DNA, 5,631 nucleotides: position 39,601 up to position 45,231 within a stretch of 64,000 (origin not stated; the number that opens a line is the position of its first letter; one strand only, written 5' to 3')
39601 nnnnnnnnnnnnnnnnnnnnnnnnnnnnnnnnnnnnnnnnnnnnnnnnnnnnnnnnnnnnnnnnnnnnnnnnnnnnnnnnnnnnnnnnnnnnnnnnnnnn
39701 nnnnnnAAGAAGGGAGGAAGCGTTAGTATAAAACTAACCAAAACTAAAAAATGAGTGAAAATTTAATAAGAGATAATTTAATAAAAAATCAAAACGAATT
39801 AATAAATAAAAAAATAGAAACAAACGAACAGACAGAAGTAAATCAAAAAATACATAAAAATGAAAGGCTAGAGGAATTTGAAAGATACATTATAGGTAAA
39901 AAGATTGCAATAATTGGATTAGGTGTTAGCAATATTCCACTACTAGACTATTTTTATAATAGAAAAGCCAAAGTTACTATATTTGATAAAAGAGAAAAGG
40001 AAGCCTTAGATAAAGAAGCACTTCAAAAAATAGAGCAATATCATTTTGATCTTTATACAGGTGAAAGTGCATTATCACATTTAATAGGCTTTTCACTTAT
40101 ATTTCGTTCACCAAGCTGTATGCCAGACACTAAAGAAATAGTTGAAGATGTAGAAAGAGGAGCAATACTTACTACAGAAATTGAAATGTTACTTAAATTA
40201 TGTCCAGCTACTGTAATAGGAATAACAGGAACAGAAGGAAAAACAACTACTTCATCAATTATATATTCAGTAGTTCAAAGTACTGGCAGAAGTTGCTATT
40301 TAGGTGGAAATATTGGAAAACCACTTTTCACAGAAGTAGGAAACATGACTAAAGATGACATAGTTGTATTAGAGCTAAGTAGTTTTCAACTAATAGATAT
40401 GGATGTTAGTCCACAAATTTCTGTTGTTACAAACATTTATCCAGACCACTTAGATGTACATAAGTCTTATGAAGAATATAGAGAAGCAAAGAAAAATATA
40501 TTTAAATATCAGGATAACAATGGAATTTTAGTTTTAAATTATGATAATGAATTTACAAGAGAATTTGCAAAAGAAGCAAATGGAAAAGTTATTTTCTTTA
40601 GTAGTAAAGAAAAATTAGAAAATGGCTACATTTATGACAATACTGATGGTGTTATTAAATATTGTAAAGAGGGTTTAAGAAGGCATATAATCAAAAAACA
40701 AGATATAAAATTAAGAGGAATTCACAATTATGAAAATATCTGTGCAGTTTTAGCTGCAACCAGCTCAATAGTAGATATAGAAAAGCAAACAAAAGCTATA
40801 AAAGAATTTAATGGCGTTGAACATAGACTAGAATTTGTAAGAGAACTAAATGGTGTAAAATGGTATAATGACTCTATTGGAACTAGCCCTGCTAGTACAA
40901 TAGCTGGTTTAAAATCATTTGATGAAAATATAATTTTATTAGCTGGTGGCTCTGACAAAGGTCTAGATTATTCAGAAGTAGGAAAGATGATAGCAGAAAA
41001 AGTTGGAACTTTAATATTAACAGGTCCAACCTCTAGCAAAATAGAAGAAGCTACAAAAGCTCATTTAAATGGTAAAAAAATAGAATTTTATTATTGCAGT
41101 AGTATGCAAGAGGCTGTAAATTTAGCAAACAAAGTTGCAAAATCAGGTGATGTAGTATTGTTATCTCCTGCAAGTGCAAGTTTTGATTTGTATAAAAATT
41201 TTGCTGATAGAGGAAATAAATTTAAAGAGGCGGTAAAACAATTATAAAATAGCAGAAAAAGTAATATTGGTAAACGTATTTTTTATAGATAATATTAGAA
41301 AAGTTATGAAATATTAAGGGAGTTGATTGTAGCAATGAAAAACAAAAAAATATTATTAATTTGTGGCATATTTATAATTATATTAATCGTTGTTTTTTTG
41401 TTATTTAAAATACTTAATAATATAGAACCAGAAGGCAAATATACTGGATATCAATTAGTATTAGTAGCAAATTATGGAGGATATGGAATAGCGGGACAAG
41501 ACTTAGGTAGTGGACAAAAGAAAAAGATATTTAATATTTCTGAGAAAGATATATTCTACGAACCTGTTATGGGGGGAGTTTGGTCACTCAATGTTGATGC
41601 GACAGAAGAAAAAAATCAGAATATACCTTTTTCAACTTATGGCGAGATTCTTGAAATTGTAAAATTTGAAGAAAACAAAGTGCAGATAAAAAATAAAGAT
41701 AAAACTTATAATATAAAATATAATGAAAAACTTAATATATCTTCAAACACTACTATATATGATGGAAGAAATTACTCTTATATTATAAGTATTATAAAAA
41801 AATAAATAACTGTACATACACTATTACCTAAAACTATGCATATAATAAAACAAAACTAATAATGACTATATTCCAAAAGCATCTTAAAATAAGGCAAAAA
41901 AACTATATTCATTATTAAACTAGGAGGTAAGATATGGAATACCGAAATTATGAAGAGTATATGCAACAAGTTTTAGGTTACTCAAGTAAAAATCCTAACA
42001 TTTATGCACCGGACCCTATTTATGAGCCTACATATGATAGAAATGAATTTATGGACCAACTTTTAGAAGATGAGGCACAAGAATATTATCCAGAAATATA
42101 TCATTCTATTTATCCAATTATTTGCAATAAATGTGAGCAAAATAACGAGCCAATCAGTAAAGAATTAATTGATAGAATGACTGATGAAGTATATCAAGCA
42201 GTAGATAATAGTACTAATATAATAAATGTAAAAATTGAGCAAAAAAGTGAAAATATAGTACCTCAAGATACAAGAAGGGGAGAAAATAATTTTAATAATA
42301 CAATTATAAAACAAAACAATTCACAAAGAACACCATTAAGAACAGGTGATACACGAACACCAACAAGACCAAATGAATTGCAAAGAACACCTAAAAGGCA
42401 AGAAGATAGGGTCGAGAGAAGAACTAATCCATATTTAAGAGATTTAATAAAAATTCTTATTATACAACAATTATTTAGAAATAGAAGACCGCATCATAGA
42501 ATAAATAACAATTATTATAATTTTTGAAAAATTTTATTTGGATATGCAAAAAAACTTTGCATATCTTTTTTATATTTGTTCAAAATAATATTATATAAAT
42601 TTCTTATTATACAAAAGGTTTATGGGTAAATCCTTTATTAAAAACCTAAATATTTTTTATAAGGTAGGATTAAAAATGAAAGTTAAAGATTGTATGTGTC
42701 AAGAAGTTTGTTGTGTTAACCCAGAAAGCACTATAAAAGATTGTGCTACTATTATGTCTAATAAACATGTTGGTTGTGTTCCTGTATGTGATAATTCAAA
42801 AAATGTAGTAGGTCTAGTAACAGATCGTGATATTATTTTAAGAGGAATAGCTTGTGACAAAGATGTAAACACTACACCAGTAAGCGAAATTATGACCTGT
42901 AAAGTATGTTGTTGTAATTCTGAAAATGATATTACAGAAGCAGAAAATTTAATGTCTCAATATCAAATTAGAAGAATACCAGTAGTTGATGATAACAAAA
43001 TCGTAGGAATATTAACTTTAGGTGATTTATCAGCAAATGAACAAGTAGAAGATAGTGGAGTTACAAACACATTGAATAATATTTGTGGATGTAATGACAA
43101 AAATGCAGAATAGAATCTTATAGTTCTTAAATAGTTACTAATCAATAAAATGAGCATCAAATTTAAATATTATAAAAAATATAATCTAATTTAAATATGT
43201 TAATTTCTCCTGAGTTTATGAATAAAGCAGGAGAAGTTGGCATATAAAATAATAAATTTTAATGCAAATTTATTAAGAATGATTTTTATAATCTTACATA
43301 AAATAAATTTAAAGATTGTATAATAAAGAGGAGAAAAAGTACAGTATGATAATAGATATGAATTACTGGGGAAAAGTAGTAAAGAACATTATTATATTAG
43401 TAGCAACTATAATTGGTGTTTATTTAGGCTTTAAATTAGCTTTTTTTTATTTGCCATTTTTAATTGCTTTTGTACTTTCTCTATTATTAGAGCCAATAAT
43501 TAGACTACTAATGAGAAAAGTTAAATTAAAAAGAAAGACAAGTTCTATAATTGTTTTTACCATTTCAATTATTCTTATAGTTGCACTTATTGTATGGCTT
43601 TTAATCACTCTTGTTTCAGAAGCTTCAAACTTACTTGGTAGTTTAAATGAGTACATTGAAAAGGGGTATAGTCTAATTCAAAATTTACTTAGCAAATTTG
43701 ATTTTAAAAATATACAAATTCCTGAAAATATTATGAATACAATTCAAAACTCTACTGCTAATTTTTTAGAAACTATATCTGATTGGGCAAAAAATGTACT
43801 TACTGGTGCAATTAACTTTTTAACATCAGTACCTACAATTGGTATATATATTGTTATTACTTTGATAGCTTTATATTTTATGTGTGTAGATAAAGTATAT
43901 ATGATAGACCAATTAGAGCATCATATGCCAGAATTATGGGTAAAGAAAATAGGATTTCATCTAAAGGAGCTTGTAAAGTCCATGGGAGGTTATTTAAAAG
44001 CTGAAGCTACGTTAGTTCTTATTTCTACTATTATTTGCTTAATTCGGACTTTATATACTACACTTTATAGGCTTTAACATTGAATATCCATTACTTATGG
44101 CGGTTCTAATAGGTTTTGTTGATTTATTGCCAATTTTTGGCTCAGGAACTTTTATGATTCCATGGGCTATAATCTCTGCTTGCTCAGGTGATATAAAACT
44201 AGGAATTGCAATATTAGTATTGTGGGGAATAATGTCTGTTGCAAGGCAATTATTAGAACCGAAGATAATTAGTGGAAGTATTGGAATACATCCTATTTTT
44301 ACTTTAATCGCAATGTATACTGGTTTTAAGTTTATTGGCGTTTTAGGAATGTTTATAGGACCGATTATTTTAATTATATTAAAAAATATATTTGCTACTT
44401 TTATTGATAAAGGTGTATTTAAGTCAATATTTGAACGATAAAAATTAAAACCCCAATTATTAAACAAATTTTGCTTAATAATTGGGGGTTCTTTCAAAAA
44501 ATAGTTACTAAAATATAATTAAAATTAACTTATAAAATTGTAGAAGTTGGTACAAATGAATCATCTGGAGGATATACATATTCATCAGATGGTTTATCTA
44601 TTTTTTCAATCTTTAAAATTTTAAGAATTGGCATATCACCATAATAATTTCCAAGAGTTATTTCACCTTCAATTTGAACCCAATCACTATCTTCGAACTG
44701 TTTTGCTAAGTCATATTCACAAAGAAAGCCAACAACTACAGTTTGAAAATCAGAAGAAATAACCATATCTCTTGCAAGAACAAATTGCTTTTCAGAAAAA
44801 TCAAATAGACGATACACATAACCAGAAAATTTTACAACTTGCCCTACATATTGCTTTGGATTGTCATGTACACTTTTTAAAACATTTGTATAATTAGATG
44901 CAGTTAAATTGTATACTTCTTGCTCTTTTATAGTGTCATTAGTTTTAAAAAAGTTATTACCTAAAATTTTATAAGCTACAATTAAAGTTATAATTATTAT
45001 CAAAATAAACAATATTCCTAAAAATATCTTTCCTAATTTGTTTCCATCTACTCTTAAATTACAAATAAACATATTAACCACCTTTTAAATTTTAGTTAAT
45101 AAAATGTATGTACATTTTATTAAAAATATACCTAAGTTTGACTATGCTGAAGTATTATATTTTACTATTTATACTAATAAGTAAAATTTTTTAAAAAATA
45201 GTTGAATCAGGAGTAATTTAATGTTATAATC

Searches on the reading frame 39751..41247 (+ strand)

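Call 7: search_protein_families(library=pfam, proteins=[window:39751-41247:+])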
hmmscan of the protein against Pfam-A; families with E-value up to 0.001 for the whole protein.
window:39751-41247:+ (498 aa): 3 families
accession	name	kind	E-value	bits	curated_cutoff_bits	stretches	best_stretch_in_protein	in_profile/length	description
PF08245.18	Mur_ligase_M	-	4.1e-33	115.5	24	1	158-336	1-199/200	Mur ligase middle domain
PF02875.26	Mur_ligase_C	-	3e-16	60.9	28.4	1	358-474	1-126/127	Mur ligase, glutamate ligase domain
PF21799.2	MurD-like_N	-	5.4e-09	36.6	27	1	50-138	1-84/88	Mur ligase MurD-like, N-terminal domain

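Call 8: search_protein_families(library=ncbifam, proteins=[window:39751-41247:+])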
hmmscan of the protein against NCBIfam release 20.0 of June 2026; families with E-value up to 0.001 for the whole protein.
window:39751-41247:+ (498 aa): 23 families
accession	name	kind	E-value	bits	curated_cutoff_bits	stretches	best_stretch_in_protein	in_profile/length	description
TIGR01087.1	murD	equivalog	7.6e-117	391.1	211.95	1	51-496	1-440/441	UDP-N-acetylmuramoyl-L-alanine--D-glutamate ligase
TIGR01082.1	murC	equivalog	6.3e-36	124.4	335.1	1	72-374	42-322/449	UDP-N-acetylmuramate--L-alanine ligase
NF053646.1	pMurD1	equivalog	3.2e-34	118.4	610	1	52-471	3-438/465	pseudomurein biosynthesis peptide ligase pMurD1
TIGR01143.1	murF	subfamily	8.2e-27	94.2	288.6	1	146-471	67-403/418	UDP-N-acetylmuramoyl-tripeptide--D-alanyl-D-alanine ligase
TIGR01085.1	murE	subfamily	5.7e-26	91.4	257.3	2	202-367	156-330/472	UDP-N-acetylmuramyl-tripeptide synthetase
NF001126.0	PRK00139.1-4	equivalog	1.2e-25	90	373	2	202-471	172-454/486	UDP-N-acetylmuramoyl-L-alanyl-D-glutamate--2,6-diaminopimelate ligase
NF001124.0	PRK00139.1-2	equivalog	3.4e-25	88.8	476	2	204-471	179-464/500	UDP-N-acetylmuramoyl-L-alanyl-D-glutamate--2,6-diaminopimelate ligase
NF053645.1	pMurC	equivalog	3.5e-25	88.7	560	2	69-289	19-249/492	pseudomurein biosynthesis peptide ligase pMurC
NF053647.1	pMurD2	equivalog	7.6e-25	87.6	550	1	51-290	2-239/405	pseudomurein biosynthesis peptide ligase pMurD2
NF008896.0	PRK11929.1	equivalog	2.2e-24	85.4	1023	1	154-471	605-941/965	bifunctional UDP-N-acetylmuramoyl-L-alanyl-D-glutamate--2,6-diaminopimelate ligase MurE/UDP-N-acetylmuramoyl-tripeptide--D-alanyl-D-alanine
NF001123.0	PRK00139.1-1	equivalog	7.4e-18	64.5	586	1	154-371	108-352/493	UDP-N-acetylmuramoyl-L-alanyl-D-glutamate--2,6-diaminopimelate ligase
NF053648.1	pMurE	equivalog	5e-17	61.8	600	1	217-364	186-325/464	pseudomurein biosynthesis peptide ligase pMurE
NF010628.0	PRK14022.1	equivalog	1.7e-14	53.4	536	1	154-481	112-460/483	UDP-N-acetylmuramoyl-L-alanyl-D-glutamate--L-lysine ligase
NF011171.0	PRK14573.1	equivalog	1.7e-13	49.4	1015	1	53-361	11-308/809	bifunctional UDP-N-acetylmuramate--L-alanine ligase/D-alanine--D-alanine ligase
TIGR02068.2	cya_phycin_syn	equivalog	7e-13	47.5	850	1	222-354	566-713/862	cyanophycin synthetase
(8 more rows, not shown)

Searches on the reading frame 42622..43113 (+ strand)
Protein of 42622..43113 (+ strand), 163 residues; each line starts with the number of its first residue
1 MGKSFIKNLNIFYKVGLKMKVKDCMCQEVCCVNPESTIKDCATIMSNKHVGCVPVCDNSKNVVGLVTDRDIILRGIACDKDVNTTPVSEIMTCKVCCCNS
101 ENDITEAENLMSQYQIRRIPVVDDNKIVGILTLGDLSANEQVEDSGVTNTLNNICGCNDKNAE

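Call 75: search_protein_families(library=pfam, max_evalue=0.000001, proteins=[window:42622-43113:+])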
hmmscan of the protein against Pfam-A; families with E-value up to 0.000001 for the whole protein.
window:42622-43113:+ (163 aa): 1 family
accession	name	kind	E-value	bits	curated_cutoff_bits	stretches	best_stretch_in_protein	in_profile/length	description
PF00571.33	CBS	-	3.7e-28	98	24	2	87-136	1-51/57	CBS domain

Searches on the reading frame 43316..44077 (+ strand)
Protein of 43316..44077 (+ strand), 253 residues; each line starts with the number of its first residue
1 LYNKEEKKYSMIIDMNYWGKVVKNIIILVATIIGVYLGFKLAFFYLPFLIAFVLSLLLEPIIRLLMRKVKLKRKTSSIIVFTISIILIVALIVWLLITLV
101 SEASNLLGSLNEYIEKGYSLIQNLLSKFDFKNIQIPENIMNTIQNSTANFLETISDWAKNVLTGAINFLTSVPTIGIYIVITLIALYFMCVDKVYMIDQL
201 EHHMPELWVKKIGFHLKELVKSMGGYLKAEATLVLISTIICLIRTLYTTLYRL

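Call 75: search_protein_families(library=pfam, max_evalue=0.000001, proteins=[window:43316-44077:+])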
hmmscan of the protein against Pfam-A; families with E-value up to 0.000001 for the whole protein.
window:43316-44077:+ (253 aa): 1 family
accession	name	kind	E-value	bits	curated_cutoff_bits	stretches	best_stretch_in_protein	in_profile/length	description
PF01594.21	AI-2E_transport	-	2.4e-24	86.6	34.3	1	26-243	5-211/327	AI-2E family transporter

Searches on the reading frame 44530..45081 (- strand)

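Call 75: search_protein_families(library=pfam, max_evalue=0.000001, proteins=[window:44530-45081:-])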
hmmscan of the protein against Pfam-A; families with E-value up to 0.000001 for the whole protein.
window:44530-45081:- (183 aa): 1 family
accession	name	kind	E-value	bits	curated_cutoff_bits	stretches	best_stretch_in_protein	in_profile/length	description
PF21537.2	DUF1980_C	-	2.8e-26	92.3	25.9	1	46-171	13-141/141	DUF1980 C-terminal domain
